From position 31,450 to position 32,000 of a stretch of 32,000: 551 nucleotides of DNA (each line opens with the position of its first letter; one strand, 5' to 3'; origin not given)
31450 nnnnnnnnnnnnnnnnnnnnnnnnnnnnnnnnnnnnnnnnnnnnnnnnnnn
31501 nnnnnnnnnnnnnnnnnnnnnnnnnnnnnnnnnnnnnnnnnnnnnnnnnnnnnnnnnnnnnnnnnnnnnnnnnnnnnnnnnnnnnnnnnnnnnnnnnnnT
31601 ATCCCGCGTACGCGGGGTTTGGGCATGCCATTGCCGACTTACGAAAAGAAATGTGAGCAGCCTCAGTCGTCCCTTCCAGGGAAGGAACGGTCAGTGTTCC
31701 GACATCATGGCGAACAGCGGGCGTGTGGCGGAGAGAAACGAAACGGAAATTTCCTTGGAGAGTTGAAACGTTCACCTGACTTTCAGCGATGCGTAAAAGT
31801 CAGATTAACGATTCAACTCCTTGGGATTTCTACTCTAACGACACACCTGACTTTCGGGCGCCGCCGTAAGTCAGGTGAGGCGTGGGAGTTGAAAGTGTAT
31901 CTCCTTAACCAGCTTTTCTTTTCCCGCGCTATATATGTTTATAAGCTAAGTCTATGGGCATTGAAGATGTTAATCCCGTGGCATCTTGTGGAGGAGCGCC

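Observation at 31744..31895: CRISPR-repeat-like sequences in a repeat / anti-repeat arrangement at the tnpB 5' ends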

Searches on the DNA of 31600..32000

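Call 15: search_rna_families(source=window, start=31600, end=32000, threshold=evalue, max_evalue=10, show_alignments=3)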
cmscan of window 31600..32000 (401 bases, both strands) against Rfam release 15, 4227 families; matches with E-value up to 10: 4.
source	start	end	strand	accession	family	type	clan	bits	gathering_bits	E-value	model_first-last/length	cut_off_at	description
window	31753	31847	-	RF01965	RMST_4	Gene; lncRNA;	-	15.6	40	1.8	1-108/108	no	Rhabdomyosarcoma 2 associated transcript conserved region 4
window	31745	31831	+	RF03962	mir-958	Gene; miRNA;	-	14.6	78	3.6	1-92/92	no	mir-958 microRNA precursor family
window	31758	31821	-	RF04023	MIR1314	Gene; miRNA;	-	14.1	108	6.1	1-104/104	no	MIR1314 microRNA precursor family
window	31811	31936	-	RF02204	WT1-AS_2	Gene; lncRNA;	-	12.3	45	4.3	1-137/137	no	WT1 antisense RNA conserved region 2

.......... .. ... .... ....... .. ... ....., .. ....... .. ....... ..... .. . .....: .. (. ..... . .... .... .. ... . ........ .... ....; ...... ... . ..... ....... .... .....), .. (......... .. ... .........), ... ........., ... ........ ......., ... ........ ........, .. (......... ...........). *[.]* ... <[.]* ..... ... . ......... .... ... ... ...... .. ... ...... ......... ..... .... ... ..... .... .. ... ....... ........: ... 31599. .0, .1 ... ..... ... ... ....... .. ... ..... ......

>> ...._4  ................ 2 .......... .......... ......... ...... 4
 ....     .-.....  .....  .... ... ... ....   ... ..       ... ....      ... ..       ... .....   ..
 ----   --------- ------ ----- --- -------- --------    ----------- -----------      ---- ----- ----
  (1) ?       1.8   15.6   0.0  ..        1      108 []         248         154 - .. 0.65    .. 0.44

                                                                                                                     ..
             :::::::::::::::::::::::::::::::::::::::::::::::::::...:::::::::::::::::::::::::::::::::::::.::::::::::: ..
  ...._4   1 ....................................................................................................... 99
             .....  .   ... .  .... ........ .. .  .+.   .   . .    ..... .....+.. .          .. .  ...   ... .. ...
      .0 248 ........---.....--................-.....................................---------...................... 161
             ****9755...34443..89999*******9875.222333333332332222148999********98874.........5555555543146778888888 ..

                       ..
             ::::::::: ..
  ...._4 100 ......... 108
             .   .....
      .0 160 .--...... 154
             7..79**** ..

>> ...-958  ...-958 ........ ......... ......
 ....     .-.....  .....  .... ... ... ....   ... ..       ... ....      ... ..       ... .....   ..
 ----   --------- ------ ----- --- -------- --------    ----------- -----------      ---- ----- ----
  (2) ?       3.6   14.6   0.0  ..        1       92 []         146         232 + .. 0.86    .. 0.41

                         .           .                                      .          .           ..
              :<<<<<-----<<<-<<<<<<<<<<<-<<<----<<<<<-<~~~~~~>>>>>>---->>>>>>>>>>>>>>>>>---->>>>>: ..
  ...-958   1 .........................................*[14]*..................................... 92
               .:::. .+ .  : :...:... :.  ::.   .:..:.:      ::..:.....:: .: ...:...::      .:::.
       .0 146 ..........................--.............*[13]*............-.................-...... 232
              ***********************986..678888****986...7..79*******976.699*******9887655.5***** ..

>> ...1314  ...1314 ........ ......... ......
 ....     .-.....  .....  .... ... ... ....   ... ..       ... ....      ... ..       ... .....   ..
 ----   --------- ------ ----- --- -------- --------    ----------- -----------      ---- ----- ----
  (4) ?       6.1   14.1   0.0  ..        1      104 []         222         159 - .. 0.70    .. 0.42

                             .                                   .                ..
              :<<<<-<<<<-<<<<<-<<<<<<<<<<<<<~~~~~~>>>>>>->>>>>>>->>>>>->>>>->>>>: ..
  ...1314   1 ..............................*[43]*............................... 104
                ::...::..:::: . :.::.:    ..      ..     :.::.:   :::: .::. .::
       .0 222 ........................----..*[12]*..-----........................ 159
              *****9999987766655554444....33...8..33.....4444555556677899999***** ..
